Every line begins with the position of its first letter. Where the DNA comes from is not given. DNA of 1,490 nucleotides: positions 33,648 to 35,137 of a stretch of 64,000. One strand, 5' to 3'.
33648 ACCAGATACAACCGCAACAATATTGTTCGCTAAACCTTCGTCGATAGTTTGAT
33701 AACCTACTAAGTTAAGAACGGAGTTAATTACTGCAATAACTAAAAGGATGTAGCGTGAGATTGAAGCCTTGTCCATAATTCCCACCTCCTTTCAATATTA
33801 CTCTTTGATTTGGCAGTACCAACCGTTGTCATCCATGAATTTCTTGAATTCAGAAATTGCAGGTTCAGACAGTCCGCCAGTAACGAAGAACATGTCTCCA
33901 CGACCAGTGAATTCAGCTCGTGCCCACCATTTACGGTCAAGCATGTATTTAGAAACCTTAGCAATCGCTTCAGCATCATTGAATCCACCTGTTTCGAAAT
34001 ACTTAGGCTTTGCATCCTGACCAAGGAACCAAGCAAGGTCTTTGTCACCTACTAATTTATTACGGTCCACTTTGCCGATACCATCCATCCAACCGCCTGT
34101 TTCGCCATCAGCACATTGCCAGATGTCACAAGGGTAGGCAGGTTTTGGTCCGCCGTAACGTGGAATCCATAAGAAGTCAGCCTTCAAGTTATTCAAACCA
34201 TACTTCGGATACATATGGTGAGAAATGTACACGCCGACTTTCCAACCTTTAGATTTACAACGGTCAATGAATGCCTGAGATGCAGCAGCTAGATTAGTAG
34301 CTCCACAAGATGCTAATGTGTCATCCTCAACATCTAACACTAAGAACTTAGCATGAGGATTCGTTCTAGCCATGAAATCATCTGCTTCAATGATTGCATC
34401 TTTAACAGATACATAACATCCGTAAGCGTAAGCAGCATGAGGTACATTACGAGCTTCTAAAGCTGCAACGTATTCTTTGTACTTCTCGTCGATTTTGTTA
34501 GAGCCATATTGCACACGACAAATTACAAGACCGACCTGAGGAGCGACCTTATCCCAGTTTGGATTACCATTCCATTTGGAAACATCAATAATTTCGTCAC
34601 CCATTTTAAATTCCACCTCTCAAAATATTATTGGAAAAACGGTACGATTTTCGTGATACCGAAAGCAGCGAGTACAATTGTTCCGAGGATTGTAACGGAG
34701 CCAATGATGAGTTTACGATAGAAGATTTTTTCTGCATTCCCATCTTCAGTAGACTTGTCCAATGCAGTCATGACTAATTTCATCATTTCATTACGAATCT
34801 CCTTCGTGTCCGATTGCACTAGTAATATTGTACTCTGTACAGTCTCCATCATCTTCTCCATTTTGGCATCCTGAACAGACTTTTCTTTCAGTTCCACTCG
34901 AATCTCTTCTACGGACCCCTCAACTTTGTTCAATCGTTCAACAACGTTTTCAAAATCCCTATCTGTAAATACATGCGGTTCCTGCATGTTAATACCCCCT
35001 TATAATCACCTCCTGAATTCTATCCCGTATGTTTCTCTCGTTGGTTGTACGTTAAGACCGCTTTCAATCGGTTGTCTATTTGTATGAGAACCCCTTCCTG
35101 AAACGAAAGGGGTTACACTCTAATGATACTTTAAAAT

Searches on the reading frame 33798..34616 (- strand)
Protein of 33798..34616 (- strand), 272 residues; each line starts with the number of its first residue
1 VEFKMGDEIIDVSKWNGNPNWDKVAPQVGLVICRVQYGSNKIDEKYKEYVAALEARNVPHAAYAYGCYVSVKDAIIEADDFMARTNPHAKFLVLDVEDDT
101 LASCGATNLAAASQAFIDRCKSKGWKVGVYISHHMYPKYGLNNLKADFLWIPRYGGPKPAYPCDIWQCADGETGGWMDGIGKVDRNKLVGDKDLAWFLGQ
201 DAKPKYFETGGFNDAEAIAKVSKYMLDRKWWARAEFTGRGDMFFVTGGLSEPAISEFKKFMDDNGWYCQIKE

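Call 3: search_protein_families(library=pfam, proteins=[window:33798-34616:-], max_evalue=1)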
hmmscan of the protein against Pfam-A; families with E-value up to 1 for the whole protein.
window:33798-34616:- (272 aa): 2 families
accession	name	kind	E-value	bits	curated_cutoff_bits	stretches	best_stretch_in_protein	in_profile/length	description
PF01183.26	Glyco_hydro_25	-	1e-17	65.5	27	1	10-167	1-170/180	Glycosyl hydrolases family 25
PF12123.13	CBD_PlyG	-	0.00012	22.2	28.2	1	243-267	17-41/44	PlyG Cell wall binding domain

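Call 4: search_protein_families(library=phrogs, proteins=[window:33798-34616:-], max_evalue=0.01)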
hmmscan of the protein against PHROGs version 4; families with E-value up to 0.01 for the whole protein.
window:33798-34616:- (272 aa): 5 families
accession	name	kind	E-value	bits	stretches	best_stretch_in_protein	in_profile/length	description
phrog_291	-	lysis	1e-52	180.5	1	3-205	109-324/509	endolysin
phrog_6219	-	lysis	5.5e-28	99.4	1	8-192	3-190/326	endolysin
phrog_6745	-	lysis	9.1e-19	68.6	1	6-231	6-179/396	endolysin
phrog_2338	-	lysis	9.2e-17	62.4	1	32-186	74-195/346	endolysin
phrog_3084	-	lysis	1.5e-08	35.1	1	10-178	162-326/468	endolysin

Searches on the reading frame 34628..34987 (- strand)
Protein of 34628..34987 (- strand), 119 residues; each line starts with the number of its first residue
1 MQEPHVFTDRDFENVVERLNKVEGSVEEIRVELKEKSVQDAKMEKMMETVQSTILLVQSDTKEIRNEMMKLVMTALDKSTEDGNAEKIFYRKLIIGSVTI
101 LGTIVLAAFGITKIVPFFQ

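Call 3: search_protein_families(library=pfam, proteins=[window:34628-34987:-], max_evalue=1)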
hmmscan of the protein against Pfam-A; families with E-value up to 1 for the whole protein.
window:34628-34987:- (119 aa): 6 families
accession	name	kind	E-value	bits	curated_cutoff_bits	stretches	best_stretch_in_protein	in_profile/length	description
PF06365.17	CD34_antigen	-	0.029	14.8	26.3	1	21-110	35-121/204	CD34/Podocalyxin family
PF19220.6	Rod_CreS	-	0.043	13.3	100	1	15-68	53-106/359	Crescentin, rod domain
PF04210.18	MtrG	-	0.044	14.1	27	1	4-36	3-36/64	Tetrahydromethanopterin S-methyltransferase, subunit G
PF09090.17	MIF4G_like_2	-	0.046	13.6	22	1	12-85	153-229/263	MIF4G like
PF03235.19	GmrSD_N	-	0.16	12.5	33.2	1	11-91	102-180/199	GmrSD restriction endonuclease, N-terminal domain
PF05960.17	DUF885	-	0.22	11.5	32.4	1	3-65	93-160/532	Bacterial protein of unknown function (DUF885)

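Call 4: search_protein_families(library=phrogs, proteins=[window:34628-34987:-], max_evalue=0.01)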
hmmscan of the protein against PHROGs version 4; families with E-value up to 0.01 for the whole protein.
window:34628-34987:- (119 aa): 1 family
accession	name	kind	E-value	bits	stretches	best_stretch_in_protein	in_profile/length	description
phrog_9427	-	head and packaging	0.0039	17.4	1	13-81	309-377/453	head maturation protease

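Call 52: find_related_loci(query=window:34628-34987:-, collection=viral_contigs, flank=10000)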
Query window:34628-34987:- (119 aa) in viral_contigs; peptide patterns used: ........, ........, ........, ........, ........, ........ (x = any residue, [..] = any of these).
4 stretches matched a pattern, but none encodes a relative of the query by tblastn (E <= 1e-3).

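Call 104: search_protein_families(library=ncbifam, proteins=[window:34628-34987:-], max_evalue=0.01)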
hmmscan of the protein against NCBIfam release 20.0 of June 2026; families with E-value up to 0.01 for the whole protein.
window:34628-34987:- (119 aa): 0 families
